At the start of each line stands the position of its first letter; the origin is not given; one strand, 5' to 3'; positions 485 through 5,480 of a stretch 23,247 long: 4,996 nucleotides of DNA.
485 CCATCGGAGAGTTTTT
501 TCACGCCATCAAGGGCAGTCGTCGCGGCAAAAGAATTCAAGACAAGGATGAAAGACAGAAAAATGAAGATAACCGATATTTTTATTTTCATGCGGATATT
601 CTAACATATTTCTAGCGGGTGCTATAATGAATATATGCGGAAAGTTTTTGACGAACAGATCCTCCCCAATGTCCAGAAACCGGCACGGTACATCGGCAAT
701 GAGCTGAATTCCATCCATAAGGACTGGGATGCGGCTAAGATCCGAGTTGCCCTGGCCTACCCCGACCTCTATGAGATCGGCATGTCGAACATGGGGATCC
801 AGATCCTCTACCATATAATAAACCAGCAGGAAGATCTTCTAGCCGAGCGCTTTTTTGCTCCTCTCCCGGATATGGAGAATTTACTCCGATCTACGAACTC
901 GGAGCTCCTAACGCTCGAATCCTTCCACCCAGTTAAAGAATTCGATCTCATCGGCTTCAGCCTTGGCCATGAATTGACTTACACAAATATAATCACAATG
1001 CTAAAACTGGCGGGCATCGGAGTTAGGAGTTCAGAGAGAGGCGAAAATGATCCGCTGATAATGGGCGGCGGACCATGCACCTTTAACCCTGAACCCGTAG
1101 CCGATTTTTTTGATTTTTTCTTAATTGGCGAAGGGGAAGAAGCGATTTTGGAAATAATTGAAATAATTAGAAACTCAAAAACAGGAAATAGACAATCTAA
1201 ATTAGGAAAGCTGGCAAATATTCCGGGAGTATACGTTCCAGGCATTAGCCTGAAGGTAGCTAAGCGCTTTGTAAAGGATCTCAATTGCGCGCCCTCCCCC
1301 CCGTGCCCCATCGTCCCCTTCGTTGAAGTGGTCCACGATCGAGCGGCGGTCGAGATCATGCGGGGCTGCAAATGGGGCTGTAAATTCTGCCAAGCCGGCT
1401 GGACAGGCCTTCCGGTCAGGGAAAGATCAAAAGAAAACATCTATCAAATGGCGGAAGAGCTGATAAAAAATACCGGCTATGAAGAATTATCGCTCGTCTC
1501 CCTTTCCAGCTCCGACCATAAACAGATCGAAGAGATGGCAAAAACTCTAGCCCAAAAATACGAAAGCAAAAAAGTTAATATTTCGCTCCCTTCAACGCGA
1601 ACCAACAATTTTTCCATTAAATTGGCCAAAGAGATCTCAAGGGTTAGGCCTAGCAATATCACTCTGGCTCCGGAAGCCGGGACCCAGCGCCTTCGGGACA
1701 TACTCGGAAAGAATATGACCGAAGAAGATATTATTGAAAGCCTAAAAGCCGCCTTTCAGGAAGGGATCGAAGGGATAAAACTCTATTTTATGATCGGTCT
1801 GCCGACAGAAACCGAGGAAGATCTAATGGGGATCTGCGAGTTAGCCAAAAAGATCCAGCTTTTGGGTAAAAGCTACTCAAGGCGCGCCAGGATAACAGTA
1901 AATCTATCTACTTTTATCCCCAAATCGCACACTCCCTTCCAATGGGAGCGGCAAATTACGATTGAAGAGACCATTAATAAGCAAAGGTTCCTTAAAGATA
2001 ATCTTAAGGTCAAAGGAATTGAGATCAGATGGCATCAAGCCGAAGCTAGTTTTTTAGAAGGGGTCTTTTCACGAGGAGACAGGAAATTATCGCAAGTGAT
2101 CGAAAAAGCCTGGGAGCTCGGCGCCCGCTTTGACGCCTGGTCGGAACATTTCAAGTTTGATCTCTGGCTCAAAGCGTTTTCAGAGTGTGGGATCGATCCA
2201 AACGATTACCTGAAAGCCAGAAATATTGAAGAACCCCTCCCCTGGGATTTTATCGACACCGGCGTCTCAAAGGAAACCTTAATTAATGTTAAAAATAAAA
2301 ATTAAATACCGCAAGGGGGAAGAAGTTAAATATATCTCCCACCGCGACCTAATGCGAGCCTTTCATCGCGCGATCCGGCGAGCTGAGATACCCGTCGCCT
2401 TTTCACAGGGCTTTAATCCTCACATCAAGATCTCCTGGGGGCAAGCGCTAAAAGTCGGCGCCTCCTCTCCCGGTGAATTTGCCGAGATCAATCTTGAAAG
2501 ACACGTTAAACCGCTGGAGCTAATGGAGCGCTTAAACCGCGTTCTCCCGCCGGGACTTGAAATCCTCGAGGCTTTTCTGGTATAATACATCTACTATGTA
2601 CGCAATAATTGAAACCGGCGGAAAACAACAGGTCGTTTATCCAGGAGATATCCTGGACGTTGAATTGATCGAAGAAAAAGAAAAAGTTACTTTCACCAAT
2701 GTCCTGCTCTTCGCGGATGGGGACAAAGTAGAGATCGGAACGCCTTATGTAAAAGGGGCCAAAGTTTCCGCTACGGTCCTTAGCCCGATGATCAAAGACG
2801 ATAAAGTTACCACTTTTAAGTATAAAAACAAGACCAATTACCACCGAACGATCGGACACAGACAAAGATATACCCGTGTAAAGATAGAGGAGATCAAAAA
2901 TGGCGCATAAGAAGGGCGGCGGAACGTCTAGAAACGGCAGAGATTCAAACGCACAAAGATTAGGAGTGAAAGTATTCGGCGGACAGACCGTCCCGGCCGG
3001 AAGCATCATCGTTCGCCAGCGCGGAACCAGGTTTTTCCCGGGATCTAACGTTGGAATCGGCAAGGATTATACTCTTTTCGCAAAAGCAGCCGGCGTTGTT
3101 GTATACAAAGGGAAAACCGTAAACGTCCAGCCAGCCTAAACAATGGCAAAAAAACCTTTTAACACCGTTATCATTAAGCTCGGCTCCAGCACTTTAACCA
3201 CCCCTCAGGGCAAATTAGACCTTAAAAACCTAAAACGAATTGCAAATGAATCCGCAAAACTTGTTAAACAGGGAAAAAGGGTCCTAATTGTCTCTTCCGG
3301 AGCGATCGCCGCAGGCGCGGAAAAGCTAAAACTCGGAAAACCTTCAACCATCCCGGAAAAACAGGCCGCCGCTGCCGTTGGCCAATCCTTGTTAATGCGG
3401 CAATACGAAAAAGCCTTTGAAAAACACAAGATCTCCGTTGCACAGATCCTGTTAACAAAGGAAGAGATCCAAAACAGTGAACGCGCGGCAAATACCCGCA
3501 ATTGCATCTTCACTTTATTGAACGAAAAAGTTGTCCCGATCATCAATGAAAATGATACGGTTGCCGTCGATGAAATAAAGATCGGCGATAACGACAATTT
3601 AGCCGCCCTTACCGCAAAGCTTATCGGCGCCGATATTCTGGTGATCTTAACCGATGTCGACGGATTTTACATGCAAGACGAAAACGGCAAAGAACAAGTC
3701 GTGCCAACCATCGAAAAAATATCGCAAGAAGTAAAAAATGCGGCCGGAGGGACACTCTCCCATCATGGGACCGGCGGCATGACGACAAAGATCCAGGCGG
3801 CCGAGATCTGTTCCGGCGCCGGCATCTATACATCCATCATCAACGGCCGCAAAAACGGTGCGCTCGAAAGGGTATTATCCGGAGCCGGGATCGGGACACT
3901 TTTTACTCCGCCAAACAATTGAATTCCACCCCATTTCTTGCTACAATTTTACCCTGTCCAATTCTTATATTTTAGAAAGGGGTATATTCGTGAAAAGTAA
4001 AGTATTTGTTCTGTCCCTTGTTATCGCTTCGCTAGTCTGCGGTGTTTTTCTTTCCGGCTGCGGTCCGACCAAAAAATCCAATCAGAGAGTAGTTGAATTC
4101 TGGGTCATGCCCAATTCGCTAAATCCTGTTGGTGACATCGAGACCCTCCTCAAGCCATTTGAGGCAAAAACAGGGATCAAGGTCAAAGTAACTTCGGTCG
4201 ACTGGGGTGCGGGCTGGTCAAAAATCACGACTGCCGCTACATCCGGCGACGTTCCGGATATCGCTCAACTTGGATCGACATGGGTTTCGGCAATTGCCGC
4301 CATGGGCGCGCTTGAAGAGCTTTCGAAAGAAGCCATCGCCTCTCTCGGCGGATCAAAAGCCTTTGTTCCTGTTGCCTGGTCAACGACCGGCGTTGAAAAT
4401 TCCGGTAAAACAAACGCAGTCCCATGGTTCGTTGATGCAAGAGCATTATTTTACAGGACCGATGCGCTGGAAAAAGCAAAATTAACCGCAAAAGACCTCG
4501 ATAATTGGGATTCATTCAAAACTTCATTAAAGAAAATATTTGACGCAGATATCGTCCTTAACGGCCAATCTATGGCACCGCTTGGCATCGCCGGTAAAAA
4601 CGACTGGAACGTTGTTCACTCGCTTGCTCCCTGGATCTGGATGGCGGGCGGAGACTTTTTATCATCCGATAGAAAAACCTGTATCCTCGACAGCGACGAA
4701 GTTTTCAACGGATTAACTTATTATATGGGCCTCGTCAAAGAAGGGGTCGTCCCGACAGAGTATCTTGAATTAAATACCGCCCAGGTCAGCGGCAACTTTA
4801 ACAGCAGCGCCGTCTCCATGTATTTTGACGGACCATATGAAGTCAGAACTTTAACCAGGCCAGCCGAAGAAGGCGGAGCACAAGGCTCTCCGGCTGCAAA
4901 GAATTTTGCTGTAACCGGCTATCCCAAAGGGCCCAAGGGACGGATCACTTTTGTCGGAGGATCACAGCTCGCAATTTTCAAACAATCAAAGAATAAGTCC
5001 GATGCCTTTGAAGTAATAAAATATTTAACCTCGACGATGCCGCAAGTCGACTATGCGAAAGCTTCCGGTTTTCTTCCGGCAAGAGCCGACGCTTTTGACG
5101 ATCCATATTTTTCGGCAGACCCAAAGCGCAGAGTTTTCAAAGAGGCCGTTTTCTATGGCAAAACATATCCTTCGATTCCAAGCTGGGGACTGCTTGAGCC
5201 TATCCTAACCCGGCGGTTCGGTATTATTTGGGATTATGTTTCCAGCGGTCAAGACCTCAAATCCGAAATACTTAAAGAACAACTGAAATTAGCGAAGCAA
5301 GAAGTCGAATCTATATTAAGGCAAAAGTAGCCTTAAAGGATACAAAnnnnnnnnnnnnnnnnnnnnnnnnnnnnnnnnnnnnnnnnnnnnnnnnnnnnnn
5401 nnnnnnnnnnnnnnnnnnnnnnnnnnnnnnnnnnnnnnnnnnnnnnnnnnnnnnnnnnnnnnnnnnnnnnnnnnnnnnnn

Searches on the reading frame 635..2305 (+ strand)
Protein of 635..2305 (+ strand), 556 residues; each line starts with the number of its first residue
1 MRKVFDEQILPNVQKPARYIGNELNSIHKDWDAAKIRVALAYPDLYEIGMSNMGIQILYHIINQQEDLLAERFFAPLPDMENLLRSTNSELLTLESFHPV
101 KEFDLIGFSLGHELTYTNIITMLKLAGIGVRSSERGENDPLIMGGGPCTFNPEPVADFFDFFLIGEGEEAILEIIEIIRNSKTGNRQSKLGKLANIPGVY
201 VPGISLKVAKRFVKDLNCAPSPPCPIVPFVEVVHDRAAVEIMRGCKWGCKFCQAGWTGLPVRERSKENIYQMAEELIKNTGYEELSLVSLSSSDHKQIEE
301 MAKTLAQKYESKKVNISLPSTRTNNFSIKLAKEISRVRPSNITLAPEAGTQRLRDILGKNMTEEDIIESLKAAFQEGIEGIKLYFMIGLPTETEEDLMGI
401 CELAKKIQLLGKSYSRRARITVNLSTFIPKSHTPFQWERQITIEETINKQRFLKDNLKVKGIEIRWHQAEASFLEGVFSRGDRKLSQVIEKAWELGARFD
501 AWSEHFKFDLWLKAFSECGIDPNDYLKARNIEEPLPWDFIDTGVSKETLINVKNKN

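Call 8: search_protein_families(library=pfam, proteins=[window:635-2305:+], max_evalue=0.001)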
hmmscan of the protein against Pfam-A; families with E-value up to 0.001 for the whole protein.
window:635-2305:+ (556 aa): 3 families
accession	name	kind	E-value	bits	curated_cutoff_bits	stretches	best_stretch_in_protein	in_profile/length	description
PF19864.5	Radical_SAM_N2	-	5.4e-60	201.7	29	1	54-202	1-151/151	Radical SAM proteins, N-terminal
PF04055.27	Radical_SAM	-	4e-25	89.4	29.5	1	239-403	1-165/166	Radical SAM superfamily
PF10173.14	Mit_KHE1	-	0.00033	21.3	22.5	1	247-324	38-117/188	Mitochondrial K+-H+ exchange-related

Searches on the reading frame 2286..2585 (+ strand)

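Call 9: search_protein_families(library=pfam, proteins=[window:2286-2585:+], max_evalue=0.001)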
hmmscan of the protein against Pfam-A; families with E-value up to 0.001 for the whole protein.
window:2286-2585:+ (99 aa): 1 family
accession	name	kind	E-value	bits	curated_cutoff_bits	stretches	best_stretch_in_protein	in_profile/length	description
PF10105.14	DUF2344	-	1.6e-39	136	23.8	1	3-96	1-94/176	Uncharacterized protein conserved in bacteria (DUF2344)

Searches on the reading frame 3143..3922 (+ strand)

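Call 8: search_protein_families(library=pfam, proteins=[window:3143-3922:+], max_evalue=0.001)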
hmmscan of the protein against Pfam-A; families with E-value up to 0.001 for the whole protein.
window:3143-3922:+ (259 aa): 1 family
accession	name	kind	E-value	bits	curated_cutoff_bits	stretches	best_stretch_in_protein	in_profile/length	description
PF00696.33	AA_kinase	-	3.1e-42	145.3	24.9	1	7-234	1-234/234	Amino acid kinase family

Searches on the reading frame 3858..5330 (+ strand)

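Call 8: search_protein_families(library=pfam, proteins=[window:3858-5330:+], max_evalue=0.001)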
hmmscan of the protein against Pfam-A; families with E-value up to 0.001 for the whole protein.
window:3858-5330:+ (490 aa): 2 families
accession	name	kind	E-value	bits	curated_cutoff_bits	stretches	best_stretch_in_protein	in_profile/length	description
PF13416.11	SBP_bac_8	-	4.5e-34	118.9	27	1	97-424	2-277/279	Bacterial extracellular solute-binding protein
PF01547.30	SBP_bac_1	-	4.4e-30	106.2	26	1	99-394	15-304/307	Bacterial extracellular solute-binding protein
